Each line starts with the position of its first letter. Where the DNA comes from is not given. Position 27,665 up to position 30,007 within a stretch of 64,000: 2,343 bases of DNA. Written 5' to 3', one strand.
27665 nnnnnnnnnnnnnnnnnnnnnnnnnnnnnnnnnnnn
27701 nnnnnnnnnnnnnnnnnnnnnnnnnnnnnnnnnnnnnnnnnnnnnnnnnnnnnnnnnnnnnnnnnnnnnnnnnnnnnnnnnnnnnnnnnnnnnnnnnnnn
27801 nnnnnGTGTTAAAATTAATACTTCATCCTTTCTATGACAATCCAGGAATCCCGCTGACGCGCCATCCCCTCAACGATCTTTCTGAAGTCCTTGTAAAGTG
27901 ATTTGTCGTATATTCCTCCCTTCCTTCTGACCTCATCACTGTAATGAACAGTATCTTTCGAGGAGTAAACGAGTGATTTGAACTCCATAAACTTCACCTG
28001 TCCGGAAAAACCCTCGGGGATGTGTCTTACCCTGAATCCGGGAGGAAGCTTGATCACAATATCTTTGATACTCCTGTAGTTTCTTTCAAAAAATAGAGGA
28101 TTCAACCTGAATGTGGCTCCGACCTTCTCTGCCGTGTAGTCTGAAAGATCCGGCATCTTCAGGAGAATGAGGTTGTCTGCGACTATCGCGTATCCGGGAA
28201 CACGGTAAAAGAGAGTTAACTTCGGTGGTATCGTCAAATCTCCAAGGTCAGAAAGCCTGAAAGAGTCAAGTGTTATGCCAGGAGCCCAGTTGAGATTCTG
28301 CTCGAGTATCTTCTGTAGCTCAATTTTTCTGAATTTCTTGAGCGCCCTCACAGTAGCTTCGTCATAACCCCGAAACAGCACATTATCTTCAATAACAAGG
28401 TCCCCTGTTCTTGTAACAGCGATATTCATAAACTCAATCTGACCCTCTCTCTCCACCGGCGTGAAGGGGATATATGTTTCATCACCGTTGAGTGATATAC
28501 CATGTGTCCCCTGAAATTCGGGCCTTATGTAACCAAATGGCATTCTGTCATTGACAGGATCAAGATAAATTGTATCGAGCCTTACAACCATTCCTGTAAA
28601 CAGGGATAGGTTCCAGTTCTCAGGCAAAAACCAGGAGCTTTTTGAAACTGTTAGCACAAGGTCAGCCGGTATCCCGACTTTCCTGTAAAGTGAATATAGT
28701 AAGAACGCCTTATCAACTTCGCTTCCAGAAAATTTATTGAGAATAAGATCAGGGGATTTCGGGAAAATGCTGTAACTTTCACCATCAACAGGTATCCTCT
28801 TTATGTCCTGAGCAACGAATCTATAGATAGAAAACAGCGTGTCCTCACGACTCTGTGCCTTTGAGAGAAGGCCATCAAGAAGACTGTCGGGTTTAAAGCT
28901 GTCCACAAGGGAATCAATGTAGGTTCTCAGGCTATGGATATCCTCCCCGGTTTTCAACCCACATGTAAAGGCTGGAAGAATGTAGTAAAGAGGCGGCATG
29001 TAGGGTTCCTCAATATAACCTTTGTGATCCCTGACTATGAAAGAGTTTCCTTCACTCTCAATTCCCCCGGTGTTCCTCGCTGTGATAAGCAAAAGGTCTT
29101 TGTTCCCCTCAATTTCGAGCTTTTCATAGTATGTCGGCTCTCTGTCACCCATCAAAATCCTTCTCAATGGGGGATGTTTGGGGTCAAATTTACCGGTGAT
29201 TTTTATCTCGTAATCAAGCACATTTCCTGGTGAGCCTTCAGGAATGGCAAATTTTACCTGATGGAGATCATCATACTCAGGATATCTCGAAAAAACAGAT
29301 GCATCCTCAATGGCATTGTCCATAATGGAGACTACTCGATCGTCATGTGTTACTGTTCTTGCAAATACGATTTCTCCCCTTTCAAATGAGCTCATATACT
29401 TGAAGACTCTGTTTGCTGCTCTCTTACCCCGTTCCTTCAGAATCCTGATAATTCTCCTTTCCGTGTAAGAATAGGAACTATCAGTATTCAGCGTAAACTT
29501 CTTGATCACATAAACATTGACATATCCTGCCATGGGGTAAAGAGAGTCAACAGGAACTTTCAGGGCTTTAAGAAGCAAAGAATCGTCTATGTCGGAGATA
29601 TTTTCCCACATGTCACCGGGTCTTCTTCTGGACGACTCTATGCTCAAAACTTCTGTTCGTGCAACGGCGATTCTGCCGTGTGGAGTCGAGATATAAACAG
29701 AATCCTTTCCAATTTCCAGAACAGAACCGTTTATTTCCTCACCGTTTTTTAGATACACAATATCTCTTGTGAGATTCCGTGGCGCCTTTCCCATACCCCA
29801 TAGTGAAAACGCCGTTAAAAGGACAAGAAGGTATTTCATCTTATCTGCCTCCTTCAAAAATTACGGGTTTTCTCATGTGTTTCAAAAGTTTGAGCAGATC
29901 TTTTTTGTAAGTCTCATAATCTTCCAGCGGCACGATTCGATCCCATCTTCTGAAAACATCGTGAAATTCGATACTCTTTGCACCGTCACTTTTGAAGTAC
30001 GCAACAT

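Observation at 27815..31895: Tandem DUF3857/transglutaminase-like paralogs: one has an intact Cys-His-Asp triad, the other is a pseudo-enzyme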

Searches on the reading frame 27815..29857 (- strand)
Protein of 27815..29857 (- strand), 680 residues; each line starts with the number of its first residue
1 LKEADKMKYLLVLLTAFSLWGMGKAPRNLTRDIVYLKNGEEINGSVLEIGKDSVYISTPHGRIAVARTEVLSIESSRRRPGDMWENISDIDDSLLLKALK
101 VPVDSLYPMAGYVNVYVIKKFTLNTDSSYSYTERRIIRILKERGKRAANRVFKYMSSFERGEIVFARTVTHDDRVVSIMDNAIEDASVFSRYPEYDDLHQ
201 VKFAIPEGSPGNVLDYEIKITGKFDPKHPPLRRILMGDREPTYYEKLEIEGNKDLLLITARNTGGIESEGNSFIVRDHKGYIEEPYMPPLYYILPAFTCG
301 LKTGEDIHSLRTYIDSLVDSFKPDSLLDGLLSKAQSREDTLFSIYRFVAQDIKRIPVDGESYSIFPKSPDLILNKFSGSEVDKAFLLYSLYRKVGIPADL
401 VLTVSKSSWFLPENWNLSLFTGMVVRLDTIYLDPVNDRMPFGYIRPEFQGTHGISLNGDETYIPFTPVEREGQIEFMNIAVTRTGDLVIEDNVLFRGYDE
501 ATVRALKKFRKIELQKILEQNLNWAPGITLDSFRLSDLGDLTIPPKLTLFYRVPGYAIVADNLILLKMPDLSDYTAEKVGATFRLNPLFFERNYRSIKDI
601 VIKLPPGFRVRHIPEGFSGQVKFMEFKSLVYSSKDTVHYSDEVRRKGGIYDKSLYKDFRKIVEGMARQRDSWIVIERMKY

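Call 3: search_protein_families(library=pfam, proteins=[window:27815-29857:-], max_evalue=1)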
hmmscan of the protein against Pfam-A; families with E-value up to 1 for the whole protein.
window:27815-29857:- (680 aa): 2 families
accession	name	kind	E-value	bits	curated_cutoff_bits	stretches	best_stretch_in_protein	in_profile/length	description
PF12969.12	DUF3857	-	6.1e-12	46.3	24.6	1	126-224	2-110/170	Domain of Unknown Function with PDB structure (DUF3857)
PF01841.26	Transglut_core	-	0.02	15.6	23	1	327-405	4-79/108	Transglutaminase-like superfamily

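Call 7: search_solved_structures(query=window:27815-29857:-, max_evalue=1, show_alignments=2)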
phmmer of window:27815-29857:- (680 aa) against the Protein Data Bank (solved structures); distinct sequences matched with E-value up to 1: 2.
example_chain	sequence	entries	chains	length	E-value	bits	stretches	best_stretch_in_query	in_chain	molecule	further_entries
2o8k_A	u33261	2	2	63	0.58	11.7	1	117-155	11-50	RNA polymerase sigma factor RpoN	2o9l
2ahq_A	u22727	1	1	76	0.86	11.1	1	116-155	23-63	RNA polymerase sigma factor RpoN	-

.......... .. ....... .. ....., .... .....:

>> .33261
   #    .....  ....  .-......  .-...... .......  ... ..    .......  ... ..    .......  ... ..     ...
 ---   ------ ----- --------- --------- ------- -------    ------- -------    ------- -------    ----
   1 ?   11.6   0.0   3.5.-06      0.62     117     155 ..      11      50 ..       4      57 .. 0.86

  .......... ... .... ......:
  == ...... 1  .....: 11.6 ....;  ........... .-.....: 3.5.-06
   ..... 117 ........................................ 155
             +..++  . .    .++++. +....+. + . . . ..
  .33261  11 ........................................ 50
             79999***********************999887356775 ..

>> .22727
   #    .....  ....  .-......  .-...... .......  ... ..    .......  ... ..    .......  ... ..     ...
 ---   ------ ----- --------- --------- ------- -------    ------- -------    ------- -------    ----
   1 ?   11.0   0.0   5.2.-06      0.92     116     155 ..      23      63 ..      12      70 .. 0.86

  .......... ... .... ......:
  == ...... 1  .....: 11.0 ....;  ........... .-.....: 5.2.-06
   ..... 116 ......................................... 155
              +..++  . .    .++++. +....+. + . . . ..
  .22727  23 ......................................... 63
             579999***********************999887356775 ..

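Call 8: find_homologous_proteins(query=window:27815-29857:-)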
Query window:27815-29857:- (680 aa): 11 proteins with E <= 0.001 among 8000 candidates.
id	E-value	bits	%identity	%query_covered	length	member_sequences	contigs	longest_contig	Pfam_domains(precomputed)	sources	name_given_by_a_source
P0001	0.0e+0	1526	100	99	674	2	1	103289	PF12969.13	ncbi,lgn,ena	-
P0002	0.0e+0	1231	78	99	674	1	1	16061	PF12969.13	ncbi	-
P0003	0.0e+0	1137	72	99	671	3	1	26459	PF12969.13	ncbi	-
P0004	2.6e-288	976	63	99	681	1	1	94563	PF12969.13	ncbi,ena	-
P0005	5.9e-282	955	63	97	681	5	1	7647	PF12969.13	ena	-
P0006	8.9e-269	912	61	97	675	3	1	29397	PF12969.13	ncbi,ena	-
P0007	4.5e-93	331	32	99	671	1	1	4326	PF12969.13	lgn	-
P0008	1.1e-75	274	30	98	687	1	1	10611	PF12969.13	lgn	-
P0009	3.0e-66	242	28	95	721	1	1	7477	PF12969.13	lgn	-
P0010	2.0e-51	193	28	99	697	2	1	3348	PF12969.13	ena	-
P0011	6.5e-47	178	26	98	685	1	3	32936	PF12969.13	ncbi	-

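Call 12: find_encoding_contigs(protein=P0011, flank=8000, max_places=2)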
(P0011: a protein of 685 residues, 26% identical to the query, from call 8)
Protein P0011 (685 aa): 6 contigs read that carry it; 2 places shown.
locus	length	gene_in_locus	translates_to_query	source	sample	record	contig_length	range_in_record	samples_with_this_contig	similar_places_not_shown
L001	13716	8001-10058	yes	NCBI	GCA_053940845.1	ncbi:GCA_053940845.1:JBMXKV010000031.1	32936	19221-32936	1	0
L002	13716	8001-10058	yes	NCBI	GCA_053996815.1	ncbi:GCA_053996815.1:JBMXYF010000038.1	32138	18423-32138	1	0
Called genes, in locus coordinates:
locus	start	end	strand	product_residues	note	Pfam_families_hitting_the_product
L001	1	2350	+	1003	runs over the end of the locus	PF02861:Clp_N, PF23569:NBD_SMAX1, PF00004:AAA, PF17871:AAA_lid_9, PF07724:AAA_2, PF00004:AAA, PF07728:AAA_5, PF10431:ClpB_D2-small, +8 more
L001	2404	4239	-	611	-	PF01336:tRNA_anti-codon (faint), PF18962:Por_Secre_tail (weak)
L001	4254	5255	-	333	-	PF00044:Gp_dh_N, PF02800:Gp_dh_C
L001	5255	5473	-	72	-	PF12732:YtxH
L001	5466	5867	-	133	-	-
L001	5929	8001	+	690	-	PF12969:DUF3857, PF01841:Transglut_core, PF04473:DUF553 (weak)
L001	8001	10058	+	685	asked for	PF12969:DUF3857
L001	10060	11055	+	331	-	PF00814:TsaD, PF22521:HypF_C_2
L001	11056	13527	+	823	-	PF09586:YfhO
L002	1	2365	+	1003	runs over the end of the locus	PF02861:Clp_N, PF23569:NBD_SMAX1, PF00004:AAA, PF17871:AAA_lid_9, PF07724:AAA_2, PF00004:AAA, PF07728:AAA_5, PF10431:ClpB_D2-small, +7 more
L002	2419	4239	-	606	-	PF01336:tRNA_anti-codon (faint), PF18962:Por_Secre_tail (weak)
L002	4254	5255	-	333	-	PF00044:Gp_dh_N, PF02800:Gp_dh_C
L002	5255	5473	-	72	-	PF12732:YtxH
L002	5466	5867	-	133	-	-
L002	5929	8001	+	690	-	PF12969:DUF3857, PF01841:Transglut_core, PF04473:DUF553 (weak)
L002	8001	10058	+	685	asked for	PF12969:DUF3857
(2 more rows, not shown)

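Call 13: find_encoding_contigs(protein=P0008, flank=8000, max_places=2)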
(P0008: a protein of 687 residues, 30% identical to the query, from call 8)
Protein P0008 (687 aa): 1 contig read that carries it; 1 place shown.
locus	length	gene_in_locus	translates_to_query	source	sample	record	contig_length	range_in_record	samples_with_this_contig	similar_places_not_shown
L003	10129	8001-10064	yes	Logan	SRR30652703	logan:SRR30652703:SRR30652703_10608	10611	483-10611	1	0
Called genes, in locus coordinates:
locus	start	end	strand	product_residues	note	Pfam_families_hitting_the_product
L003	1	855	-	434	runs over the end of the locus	PF01523:PmbA_TldD_1st, PF19289:PmbA_TldD_3rd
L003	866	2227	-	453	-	PF01523:PmbA_TldD_1st (weak), PF19290:PmbA_TldD_2nd (weak), PF19289:PmbA_TldD_3rd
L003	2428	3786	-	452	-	PF13487:HD_5, PF01966:HD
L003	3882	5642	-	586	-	PF01602:Adaptin_N, PF13513:HEAT_EZ (faint), PF03130:HEAT_PBS (faint), PF13646:HEAT_2, PF02985:HEAT (faint), PF13646:HEAT_2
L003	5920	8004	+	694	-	PF12969:DUF3857, PF01841:Transglut_core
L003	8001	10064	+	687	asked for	PF12969:DUF3857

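Call 14: find_encoding_contigs(protein=P0009, flank=8000, max_places=2)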
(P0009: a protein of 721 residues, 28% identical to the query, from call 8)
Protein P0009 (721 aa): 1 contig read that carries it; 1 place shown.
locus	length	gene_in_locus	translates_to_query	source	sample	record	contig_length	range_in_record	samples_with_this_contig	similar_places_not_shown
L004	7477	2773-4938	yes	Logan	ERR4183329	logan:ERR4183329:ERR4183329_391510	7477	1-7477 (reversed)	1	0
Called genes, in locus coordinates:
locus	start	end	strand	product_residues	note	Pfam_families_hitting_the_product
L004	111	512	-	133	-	PF00383:dCMP_cyt_deam_1, PF08211:dCMP_cyt_deam_2, PF26947:CDL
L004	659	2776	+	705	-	PF12969:DUF3857, PF01841:Transglut_core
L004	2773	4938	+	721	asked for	PF12969:DUF3857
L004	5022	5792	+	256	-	PF01791:DeoC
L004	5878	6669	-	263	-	PF20181:DUF6544, PF21900:DUF6920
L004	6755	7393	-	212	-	PF00210:Ferritin (weak), PF02915:Rubrerythrin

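Call 31: search_protein_representatives(alignment_id=A1)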
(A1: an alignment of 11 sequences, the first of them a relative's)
Query: 11 sequences, 682 profile positions. Proteins with E-value up to 0.001 (for the whole library): 24805; up to 1e-10: 15997; up to 1e-30: 2207. The best 150 are listed.
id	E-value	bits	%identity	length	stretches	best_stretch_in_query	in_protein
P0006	2.8e-298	1007.4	-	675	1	1-681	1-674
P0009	6.1e-250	847.7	-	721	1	1-681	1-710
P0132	5.9e-220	748.6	-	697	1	4-680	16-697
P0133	1.2e-196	671.5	-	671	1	23-680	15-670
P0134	3.4e-192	656.8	-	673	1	1-679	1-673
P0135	2.5e-190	650.7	-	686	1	1-680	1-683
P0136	2.0e-184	631.1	-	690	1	1-680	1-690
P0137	1.8e-181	621.4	-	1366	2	24-679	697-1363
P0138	5.8e-181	619.7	-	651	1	25-679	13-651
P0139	7.1e-180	616.1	-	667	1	1-680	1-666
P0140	7.0e-179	612.8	-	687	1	7-681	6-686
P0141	3.2e-177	607.3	-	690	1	1-680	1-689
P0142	2.4e-168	578.0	-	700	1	1-679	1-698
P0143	4.5e-168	577.1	-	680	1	8-680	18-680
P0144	4.4e-167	573.8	-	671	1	9-679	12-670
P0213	1.8e-111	390.1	-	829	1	80-680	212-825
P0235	4.3e-100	352.4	-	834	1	80-678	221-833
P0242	4.4e-95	335.9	-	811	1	94-680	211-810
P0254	4.6e-90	319.3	-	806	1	85-678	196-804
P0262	1.0e-87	311.5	-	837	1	84-679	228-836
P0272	4.5e-86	306.1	-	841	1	75-680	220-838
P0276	1.3e-85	304.6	-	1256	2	115-680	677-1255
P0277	2.8e-85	303.5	-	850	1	81-680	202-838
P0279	7.6e-85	302.1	-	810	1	80-680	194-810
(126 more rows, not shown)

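Call 42: predict_structure(alignment_id=A3)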
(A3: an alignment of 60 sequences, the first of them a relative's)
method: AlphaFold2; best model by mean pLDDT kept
length: 674 residues; sequences in the alignment: 60
mean_pLDDT: 93.2   pTM: 0.88
mean pLDDT of the five models: 93.2, 93.0, 93.0, 92.8, 92.7
residues with pLDDT >= 90: 574; 70-90: 72; 50-70: 22; < 50: 6
segments of 3 or more residues with pLDDT < 50: 16-20
pLDDT, mean of each block of 10 residues (from residue 1): 64 51 72 85 91 85 87 87 96 95 97 97 97 97 97 97 96 91 96 97 97 94 94 97 93 93 95 95 97 84 94 96 92 96 97 95 98 98 98 97 93 96 96 96 97 95 97 97 98 96 95 90 96 95 97 95 87 94 98 97 96 98 96 98 98 97 94 81
secondary structure, 60 per line:
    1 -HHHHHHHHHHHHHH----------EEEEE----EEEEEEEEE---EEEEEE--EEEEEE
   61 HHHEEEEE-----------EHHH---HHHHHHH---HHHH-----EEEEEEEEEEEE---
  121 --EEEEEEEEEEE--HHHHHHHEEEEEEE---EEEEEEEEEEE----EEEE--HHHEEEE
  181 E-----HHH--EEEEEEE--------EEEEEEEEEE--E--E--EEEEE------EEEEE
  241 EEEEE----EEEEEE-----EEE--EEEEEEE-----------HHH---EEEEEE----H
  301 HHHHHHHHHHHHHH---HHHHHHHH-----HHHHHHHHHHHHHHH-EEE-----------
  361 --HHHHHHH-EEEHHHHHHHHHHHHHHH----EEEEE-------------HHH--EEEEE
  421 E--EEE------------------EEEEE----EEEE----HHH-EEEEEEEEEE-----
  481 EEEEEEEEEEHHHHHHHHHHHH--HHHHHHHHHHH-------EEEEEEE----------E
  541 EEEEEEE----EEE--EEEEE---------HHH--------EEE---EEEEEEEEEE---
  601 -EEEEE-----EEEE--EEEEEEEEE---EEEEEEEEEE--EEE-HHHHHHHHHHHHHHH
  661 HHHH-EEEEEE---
elements in order: H2-15 E26-30 E35-43 E47-52 E55-60 E64-68 H87-93 H97-100 E106-117 E123-133 H136-142 E143-149 E153-163 E168-171 E177-181 E192-198 E207-216 E225-229 E236-245 E250-255 E261-263 E266-272 E290-295 H300-314 H318-325 H331-345 E347-349 H363-369 E371-373 H374-388 E393-397 E416-421 E424-426 E445-449 E454-457 E466-475 E481-490 H491-502 H505-515 E523-529 E540-547 E552-554 E557-561 E582-584 E588-597 E602-606 E612-615 E618-626 E630-639 E642-644 H646-664 E666-671

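Call 46: fold_search(model_id=the predicted structure, library=pdb)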
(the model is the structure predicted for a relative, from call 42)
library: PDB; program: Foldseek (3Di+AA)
matches with E <= 10: 1036; with E <= 0.001: 31
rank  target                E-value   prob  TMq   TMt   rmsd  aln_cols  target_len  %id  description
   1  3kd4_A                3.4e-30  1.00  0.60  0.78   5.9       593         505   13  CRYSTAL STRUCTURE OF A PUTATIVE PROTEASE (BDI_1141) FROM PARABACTEROIDES DISTASONIS ATCC 8503 AT 2.00 A RESOLUTION (released 2009-11-24)
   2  8agb_E                1.3e-09  1.00  0.16  0.23  19.2       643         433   10  Structure of yeast oligosaccharylransferase complex with lipid-linked oligosaccharide bound (released 2022-12-07)
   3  8b6l_O                2.6e-09  1.00  0.15  0.17  20.1       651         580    8  Subtomogram average of the human Sec61-TRAP-OSTA-translocon (released 2022-12-07)
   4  6s7t_E                8.4e-09  1.00  0.16  0.23  19.8       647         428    8  Cryo-EM structure of human oligosaccharyltransferase complex OST-B (released 2019-12-18)
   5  6s7o_E                1.2e-07  1.00  0.17  0.20  19.9       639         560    8  Cryo-EM structure of human oligosaccharyltransferase complex OST-A (released 2019-12-18)
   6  8pn9_E                1.4e-07  1.00  0.17  0.20  19.9       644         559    8  Structure of human oligosaccharyltransferase OST-A complex bound to NGI-1 (released 2024-05-08)
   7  6fpy_B                1.2e-05  0.99  0.19  0.20  24.0       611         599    7  Inter-alpha-inhibitor heavy chain 1, wild type (released 2019-02-27)
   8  6fpy_A                2.6e-05  0.99  0.19  0.20  23.8       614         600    7  Inter-alpha-inhibitor heavy chain 1, wild type (released 2019-02-27)
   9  6fpz_A                3.2e-05  0.99  0.19  0.20  23.8       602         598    7  Inter-alpha-inhibitor heavy chain 1, D298A (released 2019-02-27)
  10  4jbs_B                3.7e-05  1.00  0.15  0.13  14.2       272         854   12  Crystal structure of the human Endoplasmic Reticulum Aminopeptidase 2 in complex with PHOSPHINIC PSEUDOTRIPEPTIDE inhi (released 2013-12-11)
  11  4p8q_A                4.6e-05  1.00  0.15  0.12  15.5       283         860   11  Crystal Structure of Human Insulin Regulated Aminopeptidase with Alanine in Active Site (released 2014-12-03)
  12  7pfs_B                5.1e-05  1.00  0.16  0.13   8.1       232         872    9  Crystal structure of ERAP2 aminopeptidase in complex with phosphinic pseudotripeptide ((1R)-1-Amino-3-phenylpropyl){2- (released 2022-01-26)
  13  4p8q_B                5.1e-05  1.00  0.15  0.12  15.9       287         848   11  Crystal Structure of Human Insulin Regulated Aminopeptidase with Alanine in Active Site (released 2014-12-03)
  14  5cu5_B                6.3e-05  1.00  0.15  0.13   9.5       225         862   12  Crystal structure of ERAP2 without catalytic Zn(II) atom (released 2015-09-23)
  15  5cu5_A                8.6e-05  1.00  0.15  0.13   9.5       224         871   12  Crystal structure of ERAP2 without catalytic Zn(II) atom (released 2015-09-23)
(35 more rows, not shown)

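Call 49: search_protein_families(library=ncbifam, proteins=[window:27815-29839:-], max_evalue=0.01)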
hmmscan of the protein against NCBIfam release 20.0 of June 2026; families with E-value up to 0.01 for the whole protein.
window:27815-29839:- (674 aa): 2 families
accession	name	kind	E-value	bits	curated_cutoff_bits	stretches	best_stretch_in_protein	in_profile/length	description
NF047503.1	LB_137_fam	subfamily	4.9e-05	22.7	200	1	22-68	10-56/288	LB_137 family protein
NF047433.1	Lepto_7_Nterm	domain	5.9e-05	22.7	43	1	23-67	13-58/63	LA_0442/LA_0875 N-terminal domain-containing protein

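Call 50: list_cluster_members(proteins=[P0001, P0012])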
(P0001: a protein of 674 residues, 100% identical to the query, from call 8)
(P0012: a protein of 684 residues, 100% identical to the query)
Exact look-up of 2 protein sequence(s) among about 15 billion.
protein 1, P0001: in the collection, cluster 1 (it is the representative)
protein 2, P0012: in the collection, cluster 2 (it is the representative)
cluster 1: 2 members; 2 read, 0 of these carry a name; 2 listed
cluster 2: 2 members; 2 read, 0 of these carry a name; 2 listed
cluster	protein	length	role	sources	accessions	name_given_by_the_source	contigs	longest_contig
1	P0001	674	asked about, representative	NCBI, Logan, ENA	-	-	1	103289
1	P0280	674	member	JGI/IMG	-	-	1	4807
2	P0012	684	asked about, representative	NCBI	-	-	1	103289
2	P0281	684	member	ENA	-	-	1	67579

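Call 57: search_protein_families(library=padloc, proteins=[window:27815-29839:-], max_evalue=0.001)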
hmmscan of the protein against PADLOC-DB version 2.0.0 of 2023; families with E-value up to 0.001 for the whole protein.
window:27815-29839:- (674 aa): 0 families
